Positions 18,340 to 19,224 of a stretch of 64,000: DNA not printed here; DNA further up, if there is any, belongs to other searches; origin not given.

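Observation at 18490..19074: Complete GNAT acetyltransferase module inserted in-frame inside isoleucyl-tRNA synthetase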

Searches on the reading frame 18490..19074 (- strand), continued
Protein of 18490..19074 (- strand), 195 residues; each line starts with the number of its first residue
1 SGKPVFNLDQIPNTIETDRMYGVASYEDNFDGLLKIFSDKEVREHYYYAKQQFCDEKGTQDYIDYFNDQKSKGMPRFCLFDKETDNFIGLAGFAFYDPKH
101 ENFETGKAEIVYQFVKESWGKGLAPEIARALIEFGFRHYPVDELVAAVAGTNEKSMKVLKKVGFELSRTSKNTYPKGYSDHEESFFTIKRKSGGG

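Call 43: search_protein_families(library=pfam, proteins=[P0162, P0163, P0168, P0169, P0293, P0160, P0161], max_evalue=0.00001)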
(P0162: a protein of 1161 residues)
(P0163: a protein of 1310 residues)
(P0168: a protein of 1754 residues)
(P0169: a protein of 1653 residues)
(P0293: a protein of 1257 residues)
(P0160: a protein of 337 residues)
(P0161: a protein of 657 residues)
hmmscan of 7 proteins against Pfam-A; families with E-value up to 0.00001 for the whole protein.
P0162 (1161 aa): 6 families
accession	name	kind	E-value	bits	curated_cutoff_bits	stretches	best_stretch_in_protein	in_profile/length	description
PF00133.28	tRNA-synt_1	-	2.3e-125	419.1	22.7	2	17-627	4-224/414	tRNA synthetases class I (I, L, M and V)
PF08264.19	Anticodon_1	-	1.1e-18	67.9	25.1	1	1065-1153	1-87/148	Anticodon-binding domain of tRNA ligase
PF13302.13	Acetyltransf_3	-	8.8e-15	56.1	25.4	1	621-770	3-137/138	Acetyltransferase (GNAT) domain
PF09334.17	tRNA-synt_1g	-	7.4e-14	51.7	20.1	1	45-188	8-132/391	tRNA synthetases class I (M)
PF00583.31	Acetyltransf_1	-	6.3e-13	49.5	20.7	0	303-378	20-98/116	Acetyltransferase (GNAT) family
PF13508.13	Acetyltransf_7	-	2.4e-07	31.5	27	1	317-405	4-83/84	Acetyltransferase (GNAT) domain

P0163 (1310 aa): 10 families
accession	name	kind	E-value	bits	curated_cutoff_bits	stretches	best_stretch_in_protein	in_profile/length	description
PF13302.13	Acetyltransf_3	-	3.3e-59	199.9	25.4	3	885-1026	2-138/138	Acetyltransferase (GNAT) domain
PF13603.12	tRNA-synt_1_2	-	3.2e-56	190.2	25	1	371-509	7-150/185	Leucyl-tRNA synthetase, editing domain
PF00133.28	tRNA-synt_1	-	4.4e-47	161.2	22.7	3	31-222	23-226/414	tRNA synthetases class I (I, L, M and V)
PF09334.17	tRNA-synt_1g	-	3.3e-29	102.3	20.1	2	37-168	6-135/391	tRNA synthetases class I (M)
PF00583.31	Acetyltransf_1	-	3.6e-27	95.4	20.7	2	931-1025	24-116/116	Acetyltransferase (GNAT) family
PF13420.13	Acetyltransf_4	-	1.1e-12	48.6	24.3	1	519-663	7-140/155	Acetyltransferase (GNAT) domain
PF08445.16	FR47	-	2e-10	41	22.1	0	607-659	29-79/86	FR47-like protein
PF08264.19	Anticodon_1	-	2.8e-07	31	25.1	0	1208-1269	70-141/148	Anticodon-binding domain of tRNA ligase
PF13508.13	Acetyltransf_7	-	4.9e-07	30.5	27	0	944-1026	6-83/84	Acetyltransferase (GNAT) domain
PF13523.12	Acetyltransf_8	-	1.3e-06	28.6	27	0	592-664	69-144/145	Acetyltransferase (GNAT) domain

P0168 (1754 aa): 4 families
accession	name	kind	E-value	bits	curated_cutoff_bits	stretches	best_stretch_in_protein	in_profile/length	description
PF13302.13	Acetyltransf_3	-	1.7e-154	508.6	25.4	9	415-556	4-137/138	Acetyltransferase (GNAT) domain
PF00583.31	Acetyltransf_1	-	5.6e-41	139.9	20.7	0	448-551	15-111/116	Acetyltransferase (GNAT) family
PF13420.13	Acetyltransf_4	-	4.1e-20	72.8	24.3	0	416-566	2-144/155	Acetyltransferase (GNAT) domain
PF13508.13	Acetyltransf_7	-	2.6e-06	28.1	27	0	83-125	6-46/84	Acetyltransferase (GNAT) domain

P0169 (1653 aa): 8 families
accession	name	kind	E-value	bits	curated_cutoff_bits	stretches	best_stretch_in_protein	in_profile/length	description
PF13302.13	Acetyltransf_3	-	1.7e-74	249.5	25.4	3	144-315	2-138/138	Acetyltransferase (GNAT) domain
PF00117.34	GATase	-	5.1e-45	153.9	22.8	2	7-125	1-130/190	Glutamine amidotransferase class-I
PF00958.27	GMP_synt_C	-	9.1e-44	147.9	27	1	1561-1652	1-92/92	GMP synthase C terminal domain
PF00583.31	Acetyltransf_1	-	3e-28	98.9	20.7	1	475-552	31-116/116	Acetyltransferase (GNAT) family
PF13420.13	Acetyltransf_4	-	3e-14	53.8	24.3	0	599-730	1-130/155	Acetyltransferase (GNAT) domain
PF13673.13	Acetyltransf_10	-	2e-11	44.4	23.6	1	474-554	28-109/128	Acetyltransferase (GNAT) domain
PF13508.13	Acetyltransf_7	-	2.9e-10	40.8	27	1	476-553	2-83/84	Acetyltransferase (GNAT) domain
PF02540.23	NAD_synthase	-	4e-08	33.1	21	0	1348-1386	13-52/242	NAD synthase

P0293 (1257 aa): 9 families
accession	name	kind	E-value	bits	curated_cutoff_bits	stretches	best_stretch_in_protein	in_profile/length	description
PF00133.28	tRNA-synt_1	-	7.5e-130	433.8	22.7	2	19-743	3-209/414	tRNA synthetases class I (I, L, M and V)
PF13302.13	Acetyltransf_3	-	1.7e-39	136.1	25.4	2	486-635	1-138/138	Acetyltransferase (GNAT) domain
PF00583.31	Acetyltransf_1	-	4.1e-28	98.4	20.7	3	284-370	21-116/116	Acetyltransferase (GNAT) family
PF13673.13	Acetyltransf_10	-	5.6e-22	78.5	23.6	1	290-389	25-126/128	Acetyltransferase (GNAT) domain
PF08264.19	Anticodon_1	-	2.6e-17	63.5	25.1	1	1162-1251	1-88/148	Anticodon-binding domain of tRNA ligase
PF13508.13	Acetyltransf_7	-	1.9e-16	60.7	27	1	298-372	5-84/84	Acetyltransferase (GNAT) domain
PF09334.17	tRNA-synt_1g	-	2.5e-14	53.3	20.1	1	48-187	8-128/391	tRNA synthetases class I (M)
PF08445.16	FR47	-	1e-11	45.1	22.1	0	830-883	29-80/86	FR47-like protein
PF13420.13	Acetyltransf_4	-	7e-09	36.3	24.3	1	489-641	1-141/155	Acetyltransferase (GNAT) domain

P0160 (337 aa): 4 families
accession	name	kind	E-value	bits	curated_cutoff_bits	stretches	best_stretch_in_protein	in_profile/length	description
PF13302.13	Acetyltransf_3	-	9.5e-23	81.9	25.4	1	111-245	12-138/138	Acetyltransferase (GNAT) domain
PF00133.28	tRNA-synt_1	-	3.8e-14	52.7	22.7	1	274-334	207-267/414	tRNA synthetases class I (I, L, M and V)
PF00583.31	Acetyltransf_1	-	1.9e-09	38.3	20.7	1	141-244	21-116/116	Acetyltransferase (GNAT) family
PF13420.13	Acetyltransf_4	-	3.4e-09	37.4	24.3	1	131-255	21-145/155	Acetyltransferase (GNAT) domain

P0161 (657 aa): 5 families
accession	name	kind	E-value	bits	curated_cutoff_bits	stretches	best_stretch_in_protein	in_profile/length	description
PF00133.28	tRNA-synt_1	-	5.2e-62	210.4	22.7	1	281-502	206-410/414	tRNA synthetases class I (I, L, M and V)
PF13302.13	Acetyltransf_3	-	1.6e-24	87.6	25.4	1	101-248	1-138/138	Acetyltransferase (GNAT) domain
PF08264.19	Anticodon_1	-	1.8e-18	67.3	25.1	1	557-651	1-92/148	Anticodon-binding domain of tRNA ligase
PF13420.13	Acetyltransf_4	-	1.5e-08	35.3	24.3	1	171-255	61-142/155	Acetyltransferase (GNAT) domain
PF00583.31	Acetyltransf_1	-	9.8e-06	26.3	20.7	0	148-247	24-116/116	Acetyltransferase (GNAT) family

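Call 44: search_protein_families(library=ncbifam, proteins=[P0162, P0293, P0163, P0169], max_evalue=1e-20)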
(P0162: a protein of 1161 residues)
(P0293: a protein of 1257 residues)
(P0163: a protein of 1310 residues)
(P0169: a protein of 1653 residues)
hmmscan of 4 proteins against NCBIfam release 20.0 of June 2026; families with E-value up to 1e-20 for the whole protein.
P0162 (1161 aa): 13 families
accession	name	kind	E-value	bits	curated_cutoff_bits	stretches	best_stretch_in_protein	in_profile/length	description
TIGR00392.1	ileS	equivalog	8.8e-245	814.9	621.4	3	808-1158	441-791/861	isoleucine--tRNA ligase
NF000257.1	MupA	exception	6.5e-165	550.5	1900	2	805-1156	411-761/1024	mupirocin-resistant isoleucine--tRNA ligase MupA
NF000258.1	MupB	exception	2.8e-164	548.5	1900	2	804-1156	414-763/1033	mupirocin-resistant isoleucine--tRNA ligase MupB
TIGR00422.1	valS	equivalog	3.6e-97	326.4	612.1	2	808-1157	379-700/863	valine--tRNA ligase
NF009687.0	PRK13208.1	equivalog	6.2e-88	295.9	738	2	803-1157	370-706/801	valine--tRNA ligase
NF040702.1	ileS_w_GNAT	exception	2.1e-83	280.6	1999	2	809-1155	618-955/1100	isoleucine--tRNA ligase, N-acetyltransferase domain-containing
NF004349.1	PRK05729.1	equivalog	3.1e-83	280.5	704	2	809-1157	373-684/860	valine--tRNA ligase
NF011492.0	PRK14900.1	equivalog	3.4e-45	154.3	1783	1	821-1157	400-708/1044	valine--tRNA ligase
NF000540.1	alt_ValS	exception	6.5e-45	153.4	900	1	805-1154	406-741/827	valine--tRNA ligase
NF008957.0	PRK12300.1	subfamily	4.3e-35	121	677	1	6-287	4-282/946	leucine--tRNA ligase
TIGR00395.1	leuS_arch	equivalog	5.7e-26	90.8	648.5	0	10-288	2-277/938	leucine--tRNA ligase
TIGR00396.1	leuS_bact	equivalog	9.8e-24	83.5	548.4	0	7-191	2-167/843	leucine--tRNA ligase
TIGR00398.1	metG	equivalog_domain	2.7e-22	79.2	336.35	0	45-199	8-143/530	methionine--tRNA ligase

P0293 (1257 aa): 13 families
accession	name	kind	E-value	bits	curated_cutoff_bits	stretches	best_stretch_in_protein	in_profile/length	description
TIGR00392.1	ileS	equivalog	6.5e-246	818.6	621.4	3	903-1252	434-788/861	isoleucine--tRNA ligase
NF000258.1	MupB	exception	1.5e-178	595.8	1900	2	906-1251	414-761/1033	mupirocin-resistant isoleucine--tRNA ligase MupB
NF000257.1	MupA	exception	2.2e-164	548.8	1900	2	907-1251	411-759/1024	mupirocin-resistant isoleucine--tRNA ligase MupA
TIGR00422.1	valS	equivalog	6.1e-102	342.1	612.1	2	894-1255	361-701/863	valine--tRNA ligase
NF009687.0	PRK13208.1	equivalog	3.7e-95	319.8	738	2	888-1254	354-706/801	valine--tRNA ligase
NF004349.1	PRK05729.1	equivalog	1.2e-86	291.8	704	2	894-1254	355-684/860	valine--tRNA ligase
NF040702.1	ileS_w_GNAT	exception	6.7e-83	278.9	1999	2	911-1251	618-954/1100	isoleucine--tRNA ligase, N-acetyltransferase domain-containing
NF000540.1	alt_ValS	exception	2.8e-58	197.6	900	1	907-1251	406-741/827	valine--tRNA ligase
NF011492.0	PRK14900.1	equivalog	4.4e-54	183.8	1783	1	914-1251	392-705/1044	valine--tRNA ligase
NF008957.0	PRK12300.1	subfamily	4.4e-34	117.6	677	1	9-277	4-272/946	leucine--tRNA ligase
TIGR00395.1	leuS_arch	equivalog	6.5e-28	97.2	648.5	1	13-264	2-256/938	leucine--tRNA ligase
TIGR00398.1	metG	equivalog_domain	4.4e-26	91.7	336.35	0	48-200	8-141/530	methionine--tRNA ligase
TIGR00396.1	leuS_bact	equivalog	1.3e-24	86.4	548.4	0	10-194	2-167/843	leucine--tRNA ligase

P0163 (1310 aa): 14 families
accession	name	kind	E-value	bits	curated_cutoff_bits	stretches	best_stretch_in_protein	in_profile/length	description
TIGR00396.1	leuS_bact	equivalog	9.6e-259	860.9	548.4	4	7-235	1-235/843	leucine--tRNA ligase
TIGR00422.1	valS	equivalog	3.6e-70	237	612.1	1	5-169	3-188/863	valine--tRNA ligase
NF009687.0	PRK13208.1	equivalog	1.5e-68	231.8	738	1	5-168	8-189/801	valine--tRNA ligase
NF004349.1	PRK05729.1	equivalog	2.9e-56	191.2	704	0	6-169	3-186/860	valine--tRNA ligase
TIGR00392.1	ileS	equivalog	1.3e-48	165.9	621.4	0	29-168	35-191/861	isoleucine--tRNA ligase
NF008957.0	PRK12300.1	subfamily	1.5e-46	158.8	677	0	9-84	6-86/946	leucine--tRNA ligase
NF011492.0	PRK14900.1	equivalog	4.8e-31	107.5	1783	0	1093-1165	529-605/1044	valine--tRNA ligase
TIGR00395.1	leuS_arch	equivalog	1.2e-30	106.3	648.5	0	12-87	3-82/938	leucine--tRNA ligase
NF000540.1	alt_ValS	exception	4.6e-30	104.3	900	0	39-87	42-90/827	valine--tRNA ligase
TIGR00398.1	metG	equivalog_domain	1.7e-28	99.7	336.35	0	38-168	7-135/530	methionine--tRNA ligase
NF040702.1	ileS_w_GNAT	exception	4.7e-26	90.7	1999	0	880-1057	282-448/1100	isoleucine--tRNA ligase, N-acetyltransferase domain-containing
NF000258.1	MupB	exception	1.6e-23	82.6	1900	0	722-874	426-574/1033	mupirocin-resistant isoleucine--tRNA ligase MupB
NF001100.0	PRK00133.1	equivalog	1.7e-21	76.4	587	0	38-165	13-138/676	methionine--tRNA ligase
NF008900.0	PRK12267.1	equivalog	2.5e-21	75.8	598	0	32-208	6-181/648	methionine--tRNA ligase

P0169 (1653 aa): 6 families
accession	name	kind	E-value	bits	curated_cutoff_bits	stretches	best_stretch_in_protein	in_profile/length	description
NF000848.1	PRK00074.1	equivalog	5.4e-228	757.7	400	3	1354-1653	214-512/512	glutamine-hydrolyzing GMP synthase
TIGR00884.1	guaA_Cterm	equivalog_domain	3.5e-143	476.5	338.75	1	1354-1653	17-310/310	glutamine-hydrolyzing GMP synthase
TIGR00888.1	guaA_Nterm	equivalog_domain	8.3e-73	243.8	172.15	2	6-124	1-119/188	glutamine-hydrolyzing GMP synthase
NF001975.0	PRK00758.1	equivalog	1.6e-45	155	198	1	5-161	3-150/185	GMP synthase subunit A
NF007807.0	PRK10514.1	equivalog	1.4e-26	93.1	134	0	473-573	46-143/147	acetyltransferase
NF000485.1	TlmB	exception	8.2e-21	74.5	625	0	768-910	5-148/292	bleomycin family antibiotic N-acetyltransferase TlmB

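Call 49: find_encoding_contigs(protein=P0293, flank=8000, max_places=3)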
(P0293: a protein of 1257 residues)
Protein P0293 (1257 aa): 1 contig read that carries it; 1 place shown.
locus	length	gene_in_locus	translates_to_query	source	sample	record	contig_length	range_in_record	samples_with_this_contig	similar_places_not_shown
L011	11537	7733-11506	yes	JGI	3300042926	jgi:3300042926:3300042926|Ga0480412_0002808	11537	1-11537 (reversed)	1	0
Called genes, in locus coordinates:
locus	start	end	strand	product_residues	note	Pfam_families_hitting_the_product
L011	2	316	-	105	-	?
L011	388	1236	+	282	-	PF00800:PDT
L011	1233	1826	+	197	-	PF00117:GATase, PF01174:SNO (faint)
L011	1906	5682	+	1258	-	-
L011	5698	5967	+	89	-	-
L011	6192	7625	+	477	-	-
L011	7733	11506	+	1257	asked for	PF00133:tRNA-synt_1, PF09334:tRNA-synt_1g, PF00583:Acetyltransf_1, PF13673:Acetyltransf_10, PF13508:Acetyltransf_7, PF13302:Acetyltransf_3, PF13420:Acetyltransf_4, PF13302:Acetyltransf_3, +5 more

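Call 50: find_encoding_contigs(protein=P0163, flank=8000, max_places=3)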
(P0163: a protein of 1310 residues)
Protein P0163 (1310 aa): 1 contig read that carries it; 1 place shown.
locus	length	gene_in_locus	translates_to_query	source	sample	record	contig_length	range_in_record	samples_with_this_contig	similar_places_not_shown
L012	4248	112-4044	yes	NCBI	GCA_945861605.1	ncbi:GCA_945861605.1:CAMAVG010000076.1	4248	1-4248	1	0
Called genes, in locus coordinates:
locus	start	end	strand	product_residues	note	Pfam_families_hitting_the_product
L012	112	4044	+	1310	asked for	PF00133:tRNA-synt_1, PF09334:tRNA-synt_1g, PF13302:Acetyltransf_3, PF13603:tRNA-synt_1_2, PF13302:Acetyltransf_3, PF00583:Acetyltransf_1, PF00133:tRNA-synt_1, PF13302:Acetyltransf_3, +8 more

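Call 51: search_protein_families(library=pfam, proteins=[P0165, P0175, P0216, P0218, P0247, P0261, P0280, P0296, P0190, P0164], max_evalue=0.00001)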
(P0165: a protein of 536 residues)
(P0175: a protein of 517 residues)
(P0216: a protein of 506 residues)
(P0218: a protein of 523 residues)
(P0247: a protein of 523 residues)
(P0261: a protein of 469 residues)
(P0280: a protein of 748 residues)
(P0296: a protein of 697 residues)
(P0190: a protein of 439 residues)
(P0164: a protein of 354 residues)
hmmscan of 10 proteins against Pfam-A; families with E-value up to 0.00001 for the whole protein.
P0165 (536 aa): 4 families
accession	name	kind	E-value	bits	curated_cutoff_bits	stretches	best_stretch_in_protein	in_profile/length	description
PF13302.13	Acetyltransf_3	-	6.6e-73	244.3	25.4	3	184-329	1-138/138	Acetyltransferase (GNAT) domain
PF00583.31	Acetyltransf_1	-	5e-31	107.8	20.7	3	43-148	16-115/116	Acetyltransferase (GNAT) family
PF13420.13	Acetyltransf_4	-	3.8e-11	43.7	24.3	0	231-330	35-136/155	Acetyltransferase (GNAT) domain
PF13523.12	Acetyltransf_8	-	7.5e-07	29.3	27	0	101-155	89-143/145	Acetyltransferase (GNAT) domain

P0175 (517 aa): 4 families
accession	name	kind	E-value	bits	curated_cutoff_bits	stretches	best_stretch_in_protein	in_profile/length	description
PF00133.28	tRNA-synt_1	-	5.4e-63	213.6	22.7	1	169-370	209-411/414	tRNA synthetases class I (I, L, M and V)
PF08264.19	Anticodon_1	-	1.1e-18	68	25.1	1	424-512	1-87/148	Anticodon-binding domain of tRNA ligase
PF13302.13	Acetyltransf_3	-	5.5e-13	50.2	25.4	1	76-138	76-138/138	Acetyltransferase (GNAT) domain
PF13420.13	Acetyltransf_4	-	1.4e-07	32.1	24.3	1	76-156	72-153/155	Acetyltransferase (GNAT) domain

P0216 (506 aa): 4 families
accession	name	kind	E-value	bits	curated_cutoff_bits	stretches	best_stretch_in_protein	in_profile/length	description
PF13302.13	Acetyltransf_3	-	6.7e-66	221.6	25.4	2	8-146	1-137/138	Acetyltransferase (GNAT) domain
PF00583.31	Acetyltransf_1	-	7.6e-21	75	20.7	2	57-146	27-116/116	Acetyltransferase (GNAT) family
PF07883.17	Cupin_2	-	1.4e-17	63.6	27.2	1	220-290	2-68/70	Cupin domain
PF08445.16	FR47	-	7.4e-07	29.5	22.1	0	102-146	35-77/86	FR47-like protein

P0218 (523 aa): 5 families
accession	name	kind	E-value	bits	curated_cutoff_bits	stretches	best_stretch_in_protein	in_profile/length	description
PF04229.20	GrpB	-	6.3e-48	163.4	25.5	1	176-339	2-157/159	GrpB protein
PF13302.13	Acetyltransf_3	-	3.8e-33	115.5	25.4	1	9-152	1-138/138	Acetyltransferase (GNAT) domain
PF00583.31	Acetyltransf_1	-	7.3e-10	39.6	20.7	1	58-151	27-116/116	Acetyltransferase (GNAT) family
PF06414.18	Zeta_toxin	-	2.7e-07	30.7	22.3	0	350-388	13-51/199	Zeta toxin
PF13238.12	AAA_18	-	3.7e-07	31.1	29.4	1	356-475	1-115/128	AAA domain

P0247 (523 aa): 4 families
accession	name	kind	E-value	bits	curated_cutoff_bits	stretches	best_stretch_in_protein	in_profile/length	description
PF13302.13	Acetyltransf_3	-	1.8e-64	217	25.4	3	9-136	1-138/138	Acetyltransferase (GNAT) domain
PF00583.31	Acetyltransf_1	-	2e-23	83.3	20.7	2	384-485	11-116/116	Acetyltransferase (GNAT) family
PF13508.13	Acetyltransf_7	-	9.5e-07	29.6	27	0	412-486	6-83/84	Acetyltransferase (GNAT) domain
PF13420.13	Acetyltransf_4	-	1.6e-06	28.7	24.3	0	13-141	2-140/155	Acetyltransferase (GNAT) domain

P0261 (469 aa): 4 families
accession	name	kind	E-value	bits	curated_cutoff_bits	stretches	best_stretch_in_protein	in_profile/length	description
PF13302.13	Acetyltransf_3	-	1.2e-32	113.9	25.4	1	301-440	1-137/138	Acetyltransferase (GNAT) domain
PF01636.29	APH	-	4.5e-16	59.8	23.2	1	39-239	22-230/239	Phosphotransferase enzyme family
PF00583.31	Acetyltransf_1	-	9.7e-11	42.4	20.7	1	350-440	29-116/116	Acetyltransferase (GNAT) family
PF13420.13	Acetyltransf_4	-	1.5e-07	32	24.3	1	304-443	1-137/155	Acetyltransferase (GNAT) domain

P0280 (748 aa): 5 families
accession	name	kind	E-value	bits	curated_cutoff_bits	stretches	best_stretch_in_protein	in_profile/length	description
PF13302.13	Acetyltransf_3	-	4e-97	322.8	25.4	4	395-536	1-138/138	Acetyltransferase (GNAT) domain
PF00583.31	Acetyltransf_1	-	9.4e-44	148.8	20.7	4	629-719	28-116/116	Acetyltransferase (GNAT) family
PF13523.12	Acetyltransf_8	-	3.3e-18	66.1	27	0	487-538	89-140/145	Acetyltransferase (GNAT) domain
PF13508.13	Acetyltransf_7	-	4.9e-10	40.1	27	0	86-140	6-61/84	Acetyltransferase (GNAT) domain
PF13420.13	Acetyltransf_4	-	3.1e-08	34.2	24.3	0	646-725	57-140/155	Acetyltransferase (GNAT) domain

P0296 (697 aa): 10 families
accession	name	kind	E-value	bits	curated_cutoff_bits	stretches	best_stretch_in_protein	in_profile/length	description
PF00005.33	ABC_tran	-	1.2e-66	223.9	25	2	479-621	2-137/137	ABC transporter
PF13302.13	Acetyltransf_3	-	2.4e-27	96.8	25.4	1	10-152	1-138/138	Acetyltransferase (GNAT) domain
PF02463.25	SMC_N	-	1.3e-15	57.9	40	2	476-667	13-213/220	RecF/RecN/SMC N terminal domain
PF13401.12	AAA_22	-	6e-12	46.5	27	0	493-649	10-121/130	AAA domain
PF13304.12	AAA_21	-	6.7e-12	46.5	27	0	579-653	224-300/304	AAA domain, putative AbiEii toxin, Type IV TA system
PF13555.12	AAA_29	-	2.4e-11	43.6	27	0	472-517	8-51/61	P-loop containing region of AAA domain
PF00583.31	Acetyltransf_1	-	8.7e-09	36.1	20.7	1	60-151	31-116/116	Acetyltransferase (GNAT) family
PF03193.22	RsgA_GTPase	-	2.8e-08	34.2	30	0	193-231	86-123/174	RsgA GTPase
PF20703.3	nSTAND1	-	1.3e-06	28.7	27.1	0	197-238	16-58/379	Novel STAND NTPase 1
PF13191.12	AAA_16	-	1.5e-06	29.2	32.6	0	488-552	24-73/167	AAA ATPase domain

P0190 (439 aa): 4 families
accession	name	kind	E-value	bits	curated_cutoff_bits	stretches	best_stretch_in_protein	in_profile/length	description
PF13302.13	Acetyltransf_3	-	2.2e-61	207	25.4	2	236-381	2-137/138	Acetyltransferase (GNAT) domain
PF00583.31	Acetyltransf_1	-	1.1e-26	93.8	20.7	2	269-380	15-115/116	Acetyltransferase (GNAT) family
PF13420.13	Acetyltransf_4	-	1.4e-09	38.6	24.3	0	239-385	2-138/155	Acetyltransferase (GNAT) domain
PF13508.13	Acetyltransf_7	-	6e-06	27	27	0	131-188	11-69/84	Acetyltransferase (GNAT) domain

P0164 (354 aa): 4 families
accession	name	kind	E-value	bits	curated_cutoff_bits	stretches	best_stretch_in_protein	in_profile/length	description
PF13302.13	Acetyltransf_3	-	4.2e-54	183.4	25.4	2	20-151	11-137/138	Acetyltransferase (GNAT) domain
PF00583.31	Acetyltransf_1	-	5e-20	72.4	20.7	2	222-334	23-116/116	Acetyltransferase (GNAT) family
PF08445.16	FR47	-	3.5e-08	33.7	22.1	0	283-339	29-82/86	FR47-like protein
PF13523.12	Acetyltransf_8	-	5.9e-07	29.7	27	0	284-340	88-143/145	Acetyltransferase (GNAT) domain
